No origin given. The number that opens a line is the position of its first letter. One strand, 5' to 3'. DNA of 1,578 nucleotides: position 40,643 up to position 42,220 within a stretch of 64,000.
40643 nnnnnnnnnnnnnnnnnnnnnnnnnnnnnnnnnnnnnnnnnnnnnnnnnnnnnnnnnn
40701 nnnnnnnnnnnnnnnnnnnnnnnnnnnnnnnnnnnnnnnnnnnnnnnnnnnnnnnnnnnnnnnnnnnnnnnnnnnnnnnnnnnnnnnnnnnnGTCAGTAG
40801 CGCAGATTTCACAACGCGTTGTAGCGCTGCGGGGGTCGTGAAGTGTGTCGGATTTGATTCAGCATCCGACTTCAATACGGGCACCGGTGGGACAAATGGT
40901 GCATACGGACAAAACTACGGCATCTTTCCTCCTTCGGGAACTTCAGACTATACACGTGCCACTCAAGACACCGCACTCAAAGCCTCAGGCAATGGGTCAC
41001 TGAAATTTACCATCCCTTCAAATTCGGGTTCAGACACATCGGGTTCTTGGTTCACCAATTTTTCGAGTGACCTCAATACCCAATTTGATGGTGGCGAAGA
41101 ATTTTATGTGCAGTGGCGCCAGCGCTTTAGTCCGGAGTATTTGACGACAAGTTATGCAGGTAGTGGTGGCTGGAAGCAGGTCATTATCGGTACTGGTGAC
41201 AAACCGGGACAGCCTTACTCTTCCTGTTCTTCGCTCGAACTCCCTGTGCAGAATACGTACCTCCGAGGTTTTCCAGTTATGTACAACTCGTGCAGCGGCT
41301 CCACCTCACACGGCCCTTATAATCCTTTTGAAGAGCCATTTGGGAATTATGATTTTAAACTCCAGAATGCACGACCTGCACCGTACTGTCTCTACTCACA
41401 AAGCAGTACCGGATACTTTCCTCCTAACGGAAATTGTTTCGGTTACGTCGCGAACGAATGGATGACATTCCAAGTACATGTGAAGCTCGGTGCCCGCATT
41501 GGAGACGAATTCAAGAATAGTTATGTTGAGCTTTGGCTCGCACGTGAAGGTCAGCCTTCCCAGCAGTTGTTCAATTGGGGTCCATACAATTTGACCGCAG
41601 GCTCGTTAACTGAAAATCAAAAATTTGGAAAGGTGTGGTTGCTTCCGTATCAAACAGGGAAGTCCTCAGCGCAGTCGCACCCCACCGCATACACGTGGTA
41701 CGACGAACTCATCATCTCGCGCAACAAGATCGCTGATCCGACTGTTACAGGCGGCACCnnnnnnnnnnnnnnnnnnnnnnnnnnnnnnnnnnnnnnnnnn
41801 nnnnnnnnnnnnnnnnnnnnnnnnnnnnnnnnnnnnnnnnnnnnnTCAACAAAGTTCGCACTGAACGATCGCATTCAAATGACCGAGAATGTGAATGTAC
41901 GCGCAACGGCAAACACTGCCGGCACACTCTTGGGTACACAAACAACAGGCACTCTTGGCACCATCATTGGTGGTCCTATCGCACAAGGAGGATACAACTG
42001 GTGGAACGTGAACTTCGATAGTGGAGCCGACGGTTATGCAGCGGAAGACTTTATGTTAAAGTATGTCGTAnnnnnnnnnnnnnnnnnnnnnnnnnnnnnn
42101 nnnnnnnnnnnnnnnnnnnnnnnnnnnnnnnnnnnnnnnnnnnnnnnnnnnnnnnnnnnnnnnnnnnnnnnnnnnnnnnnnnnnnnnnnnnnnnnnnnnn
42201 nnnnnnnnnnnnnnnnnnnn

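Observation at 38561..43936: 5.4-kb gene for a giant modular cell-surface protein inserted inside the conserved rpsP-KH-trmD locus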

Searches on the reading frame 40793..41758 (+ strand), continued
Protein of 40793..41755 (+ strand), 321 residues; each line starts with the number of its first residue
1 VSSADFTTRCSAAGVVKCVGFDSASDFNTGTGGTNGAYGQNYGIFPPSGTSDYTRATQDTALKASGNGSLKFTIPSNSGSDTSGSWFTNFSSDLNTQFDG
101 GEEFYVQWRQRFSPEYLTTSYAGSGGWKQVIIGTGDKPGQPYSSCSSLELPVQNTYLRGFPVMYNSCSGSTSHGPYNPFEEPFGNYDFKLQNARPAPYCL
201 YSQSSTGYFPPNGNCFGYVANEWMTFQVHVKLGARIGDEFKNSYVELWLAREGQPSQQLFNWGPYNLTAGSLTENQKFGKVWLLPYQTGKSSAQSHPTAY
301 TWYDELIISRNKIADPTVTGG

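Call 78: search_protein_representatives(alignment_id=A2)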
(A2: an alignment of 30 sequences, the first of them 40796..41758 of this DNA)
Query: 30 sequences, 337 profile positions. Proteins with E-value up to 0.001 (for the whole library): 1430; up to 1e-10: 1132; up to 1e-30: 556. The best 150 are listed.
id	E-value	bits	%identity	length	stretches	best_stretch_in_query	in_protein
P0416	2.0e-165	566.2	-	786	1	17-336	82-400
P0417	4.6e-163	558.5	-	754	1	21-336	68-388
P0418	5.4e-154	528.7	-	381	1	10-336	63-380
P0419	4.4e-153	525.7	-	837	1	7-336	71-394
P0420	1.5e-152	523.9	-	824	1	16-336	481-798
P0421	3.0e-152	522.9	-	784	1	16-336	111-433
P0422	5.9e-150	515.4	-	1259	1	11-336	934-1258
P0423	3.1e-149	513.0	-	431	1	13-336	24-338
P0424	8.0e-147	505.1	-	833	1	9-336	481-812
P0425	1.3e-145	501.1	-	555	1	8-336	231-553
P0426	3.1e-145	499.8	-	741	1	15-336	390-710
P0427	8.7e-141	485.2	-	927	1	8-336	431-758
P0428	9.6e-141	485.1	-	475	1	19-336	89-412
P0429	3.9e-140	483.1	-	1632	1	9-336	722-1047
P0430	5.0e-140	482.7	-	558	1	12-336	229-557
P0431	6.6e-139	479.0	-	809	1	18-336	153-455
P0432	7.2e-139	478.9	-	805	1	13-336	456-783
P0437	1.0e-128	445.5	-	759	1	23-336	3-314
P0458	2.0e-101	355.9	-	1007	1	16-336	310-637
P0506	5.7e-87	308.3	-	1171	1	7-336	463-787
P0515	1.1e-83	297.5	-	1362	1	16-336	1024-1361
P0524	2.8e-81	289.6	-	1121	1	17-336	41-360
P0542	1.7e-76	273.9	-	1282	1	22-336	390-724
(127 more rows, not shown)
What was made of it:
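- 40796..41746 (+): Domain B: beta-jelly roll with a polysaccharide-lyase-like fold and six conserved Cys. The family has no Pfam or NCBIfam model. 1430 clusters at 50% identity (call 78).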

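Call 80: search_protein_families(library=pfam, proteins=[P0416, P0420, P0431, P0432, P0437, P0458, P0506, P0524, P0542, P0515], max_evalue=0.001)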
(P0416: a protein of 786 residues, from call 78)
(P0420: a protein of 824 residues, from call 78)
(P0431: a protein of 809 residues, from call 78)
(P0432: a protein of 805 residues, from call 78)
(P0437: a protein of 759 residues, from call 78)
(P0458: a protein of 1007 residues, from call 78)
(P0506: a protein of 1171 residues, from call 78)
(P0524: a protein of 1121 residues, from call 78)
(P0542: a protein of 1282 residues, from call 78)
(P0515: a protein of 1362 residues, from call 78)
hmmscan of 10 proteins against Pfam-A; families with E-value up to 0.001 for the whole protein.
P0416 (786 aa): 0 families

P0420 (824 aa): 4 families
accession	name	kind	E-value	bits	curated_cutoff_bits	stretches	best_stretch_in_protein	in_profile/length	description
PF24681.1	Kelch_KLHDC2_KLHL20_DRC7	-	3.6e-08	33.4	50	1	80-228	59-194/221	KLHDC2/KLHL20/DRC7 Kelch-repeats domain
PF13418.12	Kelch_4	-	5.4e-08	33.1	21.6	0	152-183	13-43/49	Galactose oxidase, central domain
PF24981.1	Beta-prop_ATRN-LZTR1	-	2.5e-05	24.1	50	1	82-232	48-199/289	Attractin/LZTR1 beta-propeller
PF13415.12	Kelch_3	-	0.00017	22.1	22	0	154-194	4-43/48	Galactose oxidase, central domain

P0431 (809 aa): 2 families
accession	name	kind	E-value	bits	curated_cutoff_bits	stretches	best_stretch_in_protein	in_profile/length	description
PF24681.1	Kelch_KLHDC2_KLHL20_DRC7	-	8.7e-09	35.4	50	1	520-670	57-194/221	KLHDC2/KLHL20/DRC7 Kelch-repeats domain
PF08614.16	ATG16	-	0.00012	22.8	33.7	1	24-130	61-167/200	Autophagy protein 16 (ATG16)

P0432 (805 aa): 1 family
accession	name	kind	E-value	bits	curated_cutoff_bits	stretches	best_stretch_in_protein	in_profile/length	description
PF24681.1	Kelch_KLHDC2_KLHL20_DRC7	-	1.7e-10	41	50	2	63-189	54-160/221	KLHDC2/KLHL20/DRC7 Kelch-repeats domain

P0437 (759 aa): 0 families

P0458 (1007 aa): 3 families
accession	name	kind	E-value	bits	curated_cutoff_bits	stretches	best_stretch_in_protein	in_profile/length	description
PF18911.6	PKD_4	-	2.5e-15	56.7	27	1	222-289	17-85/85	PKD domain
PF00801.26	PKD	-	8.5e-11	42.1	23.5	1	239-284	29-76/80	PKD domain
PF18885.6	DUF5648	-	5.2e-09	36.9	25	0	35-130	43-127/134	Domain of unknown function (DUF5648)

P0506 (1171 aa): 5 families
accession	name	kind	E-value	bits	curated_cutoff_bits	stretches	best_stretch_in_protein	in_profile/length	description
PF18911.6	PKD_4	-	2.2e-46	156.3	27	3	291-371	2-84/85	PKD domain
PF00801.26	PKD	-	3.7e-33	113.8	23.5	3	217-284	13-80/80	PKD domain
PF18885.6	DUF5648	-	5.9e-23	82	25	2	41-189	4-131/134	Domain of unknown function (DUF5648)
PF24681.1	Kelch_KLHDC2_KLHL20_DRC7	-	3.7e-05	23.6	50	0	836-896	89-150/221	KLHDC2/KLHL20/DRC7 Kelch-repeats domain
PF22352.2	K319L-like_PKD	-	0.00045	20.6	27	0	414-469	23-84/84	K319L-like, PKD domain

P0524 (1121 aa): 4 families
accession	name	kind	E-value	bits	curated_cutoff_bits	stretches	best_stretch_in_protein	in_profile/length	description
PF13229.12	Beta_helix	-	1.2e-13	51.5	25.9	1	899-1039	11-138/158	Right handed beta helix region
PF05048.19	NosD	-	6.9e-09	35.9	23.6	1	801-971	11-153/212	Periplasmic copper-binding protein (NosD)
PF00041.27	fn3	-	8.1e-07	29.6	25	1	372-445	3-79/84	Fibronectin type III domain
PF13205.12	Big_5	-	5.3e-05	24.3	23.6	1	467-552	17-101/105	Bacterial Ig-like domain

P0542 (1282 aa): 2 families
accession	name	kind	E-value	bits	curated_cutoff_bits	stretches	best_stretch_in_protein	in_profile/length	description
PF00041.27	fn3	-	1.8e-09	38.1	25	0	742-823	3-79/84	Fibronectin type III domain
PF25788.1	Ig_Rha78A_N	-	1.7e-05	25.4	27.4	0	752-830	18-102/105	Rha78A-like, N-terminal immunoglobulin domain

P0515 (1362 aa): 6 families
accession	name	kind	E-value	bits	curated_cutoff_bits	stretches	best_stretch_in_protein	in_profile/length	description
PF17957.7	Big_7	-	2.6e-56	188.6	24.1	4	114-182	1-70/70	Bacterial Ig domain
PF16656.11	Pur_ac_phosph_N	-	4e-14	53.4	30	3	847-929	6-93/93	Purple acid Phosphatase, N-terminal domain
PF19077.6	Big_13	-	8.3e-14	52.4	27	0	334-389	43-100/102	Bacterial Ig-like domain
PF13750.12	Big_3_3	-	2.1e-09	37.7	27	0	258-322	3-69/157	Bacterial Ig-like domain (group 3)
PF00041.27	fn3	-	9.8e-08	32.5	25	0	844-922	3-78/84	Fibronectin type III domain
PF24681.1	Kelch_KLHDC2_KLHL20_DRC7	-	0.00051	19.8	50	0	533-649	57-148/221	KLHDC2/KLHL20/DRC7 Kelch-repeats domain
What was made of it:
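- Partner regions give weak Kelch Pfam hits (call 80).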

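Call 86: find_encoding_contigs(protein=P0129, flank=8000, max_places=3)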
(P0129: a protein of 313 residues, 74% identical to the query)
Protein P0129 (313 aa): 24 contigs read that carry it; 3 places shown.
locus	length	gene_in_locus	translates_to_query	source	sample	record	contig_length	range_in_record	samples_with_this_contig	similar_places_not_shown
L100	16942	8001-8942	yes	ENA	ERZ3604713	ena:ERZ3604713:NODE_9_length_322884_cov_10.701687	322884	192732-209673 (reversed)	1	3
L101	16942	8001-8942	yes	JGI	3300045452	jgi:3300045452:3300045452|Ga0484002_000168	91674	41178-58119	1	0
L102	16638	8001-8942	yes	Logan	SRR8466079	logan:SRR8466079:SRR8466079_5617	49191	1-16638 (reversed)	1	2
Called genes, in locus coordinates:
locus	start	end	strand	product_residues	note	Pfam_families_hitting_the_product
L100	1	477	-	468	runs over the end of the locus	PF06368:Met_asp_mut_E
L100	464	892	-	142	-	PF02310:B12-binding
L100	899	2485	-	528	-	PF00501:AMP-binding, PF13193:AMP-binding_C (weak)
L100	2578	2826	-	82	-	-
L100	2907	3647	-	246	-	-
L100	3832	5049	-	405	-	PF13439:Glyco_transf_4, PF13579:Glyco_trans_4_4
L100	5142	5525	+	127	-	PF00550:PP-binding (weak)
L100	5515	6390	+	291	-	-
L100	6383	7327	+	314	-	PF00561:Abhydrolase_1 (weak), PF12146:Hydrolase_4, PF12697:Abhydrolase_6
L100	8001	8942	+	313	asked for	-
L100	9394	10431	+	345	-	-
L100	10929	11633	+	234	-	PF05050:Methyltransf_21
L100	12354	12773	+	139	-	PF19588:SxtJ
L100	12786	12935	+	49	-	PF19451:DUF5989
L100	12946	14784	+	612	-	PF02543:Carbam_trans_N, PF16861:Carbam_trans_C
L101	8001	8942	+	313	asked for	-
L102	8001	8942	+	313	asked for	-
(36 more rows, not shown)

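Call 87: find_encoding_contigs(protein=P0136, flank=8000, max_places=2)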
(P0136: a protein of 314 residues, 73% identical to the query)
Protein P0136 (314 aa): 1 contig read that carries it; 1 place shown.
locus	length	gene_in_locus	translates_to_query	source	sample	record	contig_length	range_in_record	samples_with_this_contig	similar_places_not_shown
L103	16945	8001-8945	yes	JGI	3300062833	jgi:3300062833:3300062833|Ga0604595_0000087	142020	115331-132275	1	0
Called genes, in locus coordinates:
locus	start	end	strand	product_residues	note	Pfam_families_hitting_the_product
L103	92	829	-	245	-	-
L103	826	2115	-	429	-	PF13439:Glyco_transf_4, PF13579:Glyco_trans_4_4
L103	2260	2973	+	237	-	PF13428:TPR_14 (faint)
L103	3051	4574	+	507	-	PF03062:MBOAT, PF13813:MBOAT_2 (weak)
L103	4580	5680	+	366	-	-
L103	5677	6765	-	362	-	-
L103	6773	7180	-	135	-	-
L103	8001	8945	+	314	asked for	-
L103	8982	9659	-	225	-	PF05050:Methyltransf_21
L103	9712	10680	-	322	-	PF00535:Glycos_transf_2, PF13641:Glyco_tranf_2_3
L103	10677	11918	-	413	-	PF13439:Glyco_transf_4, PF13579:Glyco_trans_4_4, PF20706:GT4-conflict, PF00534:Glycos_transf_1, PF13692:Glyco_trans_1_4, PF13524:Glyco_trans_1_2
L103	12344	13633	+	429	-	PF08421:Methyltransf_13, PF13489:Methyltransf_23, PF08241:Methyltransf_11 (weak), PF08242:Methyltransf_12, PF08484:Methyltransf_14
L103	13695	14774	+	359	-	PF01073:3Beta_HSD, PF01370:Epimerase, PF02719:Polysacc_synt_2, PF04321:RmlD_sub_bind, PF16363:GDP_Man_Dehyd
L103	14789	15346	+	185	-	PF00908:dTDP_sugar_isom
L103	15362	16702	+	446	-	PF16254:DUF4910, PF09940:DUF2172, PF16221:HTH_47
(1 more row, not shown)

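Call 98: search_protein_families(library=ncbifam, proteins=[L001:18522-19589:-, L001:13703-14620:-, L001:14620-15474:-, L001:15517-15765:-, L001:5333-7087:-, L001:8158-9402:+, L001:2946-4322:+, L001:4325-5278:+, L082:301-1896:-, L001:7270-7953:-], max_evalue=1e-10)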
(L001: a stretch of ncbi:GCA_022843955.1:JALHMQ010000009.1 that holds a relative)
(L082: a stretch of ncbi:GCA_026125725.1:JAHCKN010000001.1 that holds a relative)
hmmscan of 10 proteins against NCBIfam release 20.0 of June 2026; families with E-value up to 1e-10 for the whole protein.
L001:18522-19589:- (355 aa): 1 family
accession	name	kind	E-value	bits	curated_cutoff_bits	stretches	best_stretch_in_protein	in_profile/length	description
NF047385.1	T4SS_GNAT_BspF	exception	8.8e-13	47.6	775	1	161-291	221-349/428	type IV secretion system effector crotonyl transferase BspF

L001:13703-14620:- (305 aa): 1 family
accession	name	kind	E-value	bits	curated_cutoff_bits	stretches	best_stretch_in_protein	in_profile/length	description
TIGR03100.1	hydr1_PEP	hypoth_equivalog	9.2e-86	287.5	168.45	1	4-272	2-272/274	hydrolase 1, exosortase A system-associated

L001:14620-15474:- (284 aa): 1 family
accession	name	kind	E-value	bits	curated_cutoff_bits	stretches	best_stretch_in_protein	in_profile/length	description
TIGR03101.1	hydr2_PEP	hypoth_equivalog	3.5e-68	230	202.75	1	10-273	2-265/266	hydrolase 2, exosortase A system-associated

L001:15517-15765:- (82 aa): 0 families

L001:5333-7087:- (584 aa): 6 families
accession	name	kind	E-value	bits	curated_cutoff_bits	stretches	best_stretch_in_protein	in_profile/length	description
TIGR03108.1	eps_aminotran_1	hypoth_equivalog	3.5e-89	300.2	816.9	1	62-580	106-626/628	XrtA/PEP-CTERM system amidotransferase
TIGR01536.1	asn_synth_AEB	equivalog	6.5e-70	236.6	267.1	1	66-514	111-517/517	asparagine synthase (glutamine-hydrolyzing)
TIGR03104.1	trio_amidotrans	equivalog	5.3e-65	219.8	570.1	2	60-335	104-385/589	N-acetylglutaminylglutamine amidotransferase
NF033535.1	lass_lactam_cya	exception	1.2e-44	153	525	1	71-326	115-375/668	lasso peptide isopeptide bond-forming cyclase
NF006949.0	PRK09431.1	equivalog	1.4e-37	129.5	499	1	155-333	172-361/554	asparagine synthase B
NF033561.1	macrolact_Ik_Al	subfamily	9.1e-22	77.4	300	1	92-547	94-524/561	albusnodin/ikarugamycin family macrolactam cyclase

L001:8158-9402:+ (415 aa): 1 family
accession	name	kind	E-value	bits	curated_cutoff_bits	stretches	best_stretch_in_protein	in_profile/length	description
TIGR03087.1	stp1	hypoth_equivalog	3.4e-53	181.2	316.65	1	13-393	1-386/397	TIGR03087 family PEP-CTERM/XrtA system glycosyltransferase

L001:2946-4322:+ (459 aa): 1 family
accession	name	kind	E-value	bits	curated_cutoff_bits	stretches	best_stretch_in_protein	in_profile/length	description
TIGR03097.1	PEP_O_lig_1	hypoth_equivalog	4.8e-26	91.6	188.1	1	8-376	6-357/408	putative O-glycosylation ligase, exosortase A system-associated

L001:4325-5278:+ (318 aa): 0 families

L082:301-1896:- (531 aa): 102 families (the best 25 are shown)
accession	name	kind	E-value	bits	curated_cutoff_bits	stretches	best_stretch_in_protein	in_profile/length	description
TIGR03098.1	ligase_PEP_1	hypoth_equivalog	7.9e-235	780.2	592.35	1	6-519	1-516/517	acyl-CoA ligase (AMP-forming), exosortase A system-associated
NF004837.0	PRK06187.1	subfamily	3.6e-99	332.4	476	1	5-522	8-523/531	long-chain-fatty-acid--CoA ligase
NF006182.0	PRK08316.1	subfamily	1.3e-92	310.9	663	1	6-519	12-515/523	fatty acyl-CoA synthetase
TIGR01733.1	AA-adenyl-dom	subfamily_domain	3.4e-79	266.6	317.4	1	32-450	1-408/409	amino acid adenylation domain-containing protein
NF005702.0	PRK07514.1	subfamily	6.5e-74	249.1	558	1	19-520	19-499/506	malonyl-CoA synthase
NF006181.0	PRK08314.1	subfamily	2.1e-71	240.9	705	1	5-523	25-556/563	long-chain-fatty-acid--CoA ligase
NF005801.1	PRK07656.1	equivalog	9.1e-69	232.4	657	1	13-516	9-498/500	FadD3 family acyl-CoA ligase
NF004808.0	PRK06155.1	equivalog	4e-67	226.7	722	1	13-520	29-521/542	ATP-dependent acyl-CoA ligase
NF009233.0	PRK12583.1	subfamily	6.2e-67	226.3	832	1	17-521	30-550/558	fatty acid CoA ligase family protein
NF004114.0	PRK05605.1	equivalog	3.3e-66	223.8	766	2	158-519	214-567/575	long-chain-fatty-acid--CoA ligase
NF004511.1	PRK05852.1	equivalog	1.2e-64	218.9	650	1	13-520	7-503/505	FadD7 family fatty acid--CoA ligase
NF005307.0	PRK06839.1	equivalog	2.2e-64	217.9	748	1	17-522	14-494/496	o-succinylbenzoate--CoA ligase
NF009071.0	PRK12406.1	subfamily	3.9e-63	213.6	701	1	23-520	5-501/510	acyl-CoA synthetase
NF052580.1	Str24CoAsynCasG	equivalog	7.1e-63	212.8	750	1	25-517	62-546/548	steroid-24-oyl-CoA synthetase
NF005863.0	PRK07798.1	subfamily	5.4e-61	206.8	543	1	15-522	14-532/540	acyl-CoA synthetase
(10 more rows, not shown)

L001:7270-7953:- (227 aa): 0 families
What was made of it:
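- On Exosortase A (XrtA/PEP-CTERM) exopolysaccharide locus, as context of stand-alone B/A homologues: TIGR03100 scores 287.5 against 168.5, TIGR03101 scores 230 against 202.8 and TIGR03098 scores 780 against 592 (call 98).
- Exosortase-A markers TIGR03100, TIGR03101 and TIGR03098 score above their cut-offs (call 98).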

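Call 106: fold_search(model_id=the predicted structure, library=pdb)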
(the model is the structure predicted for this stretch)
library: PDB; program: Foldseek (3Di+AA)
matches with E <= 10: 994; with E <= 0.001: 77
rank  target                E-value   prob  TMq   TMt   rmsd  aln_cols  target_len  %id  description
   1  6kcv_A                2.1e-09  1.00  0.39  0.48   7.4       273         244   14  Structure of alginate lyase Aly36B mutant K143A/Y185A in complex with alginate tetrasaccharide (released 2020-06-24)
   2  5gmt_A                2.2e-09  1.00  0.48  0.56   8.7       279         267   14  Crystal structure of the marine PL-14 alginate lyase from Aplysia kurodai (released 2017-01-04)
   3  6kzk_A                3.3e-09  1.00  0.40  0.50   8.2       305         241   14  Structure of alginate lyase Aly36B mutant K143A/M171A in complex with alginate trisaccharide (released 2020-09-23)
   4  5gmt_B                4.1e-09  1.00  0.47  0.56   8.3       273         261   12  Crystal structure of the marine PL-14 alginate lyase from Aplysia kurodai (released 2017-01-04)
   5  6kcw                  4.5e-09  1.00  0.34  0.42  10.8       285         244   14  Structure of alginate lyase Aly36B (released 2020-06-24)
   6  8q28_B                1.5e-07  1.00  0.45  0.58   8.8       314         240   13  Se-Met labelled TtX122A - A domain of unknown function from the Teredinibacter turnerae protein TERTU_3803 (released 2024-03-13)
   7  8q29_A                4.6e-07  1.00  0.45  0.58   8.8       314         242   13  TtX122A - A domain of unknown function from the Teredinibacter turnerae protein TERTU_3803 (released 2024-03-13)
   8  8q28_A                1.1e-06  1.00  0.46  0.59   8.7       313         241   13  Se-Met labelled TtX122A - A domain of unknown function from the Teredinibacter turnerae protein TERTU_3803 (released 2024-03-13)
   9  3gne_A                1.6e-06  1.00  0.43  0.54  10.0       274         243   11  Crystal structure of alginate lyase vAL-1 from Chlorella virus (released 2009-10-20)
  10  3imn                  1.6e-06  1.00  0.41  0.37  10.5       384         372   11  Crystal structure of heparin lyase I from Bacteroides thetaiotaomicron (released 2009-09-29)
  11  6d2c_A                5.2e-06  1.00  0.36  0.43  15.3       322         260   11  Structure of Ulvan lyase from Nonlaben Ulvanivorans- NLR48 (released 2018-06-06)
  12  5mqr                  8.4e-06  1.00  0.36  0.13   7.5       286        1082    9  Sialidase BT_1020 (released 2017-03-22)
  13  7w12_A                1.3e-05  1.00  0.39  0.27   7.8       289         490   11  Complex structure of alginate lyase AlyB-OU02 with G9 (released 2022-11-16)
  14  4isq_A                1.9e-05  1.00  0.33  0.27   7.0       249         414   12  Binding domain of Botulinum neurotoxin DC in complex with human synaptotagmin I (released 2013-08-14)
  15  3atg                  2.3e-05  1.00  0.41  0.51   7.2       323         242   15  endo-1,3-beta-glucanase from Cellulosimicrobium cellulans (released 2012-01-18)
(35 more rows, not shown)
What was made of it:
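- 40796..41746 (+): Foldseek: PL36 and PL14 at E 2e-9 (call 106).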

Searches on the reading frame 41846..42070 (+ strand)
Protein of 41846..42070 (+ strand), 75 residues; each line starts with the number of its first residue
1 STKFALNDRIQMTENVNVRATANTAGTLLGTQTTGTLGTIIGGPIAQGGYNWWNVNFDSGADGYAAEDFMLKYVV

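Call 6: search_protein_families(library=pfam, proteins=[window:41846-42070:+], max_evalue=1)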
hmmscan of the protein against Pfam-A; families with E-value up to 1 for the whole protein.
seq(75 aa): 2 families
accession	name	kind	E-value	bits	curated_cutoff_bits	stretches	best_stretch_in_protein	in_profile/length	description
PF08239.17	SH3_3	-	0.00018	22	27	1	15-69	2-52/54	Bacterial SH3 domain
PF17508.7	MccV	-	0.016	16.2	27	1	14-53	16-55/104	Microcin V bacteriocin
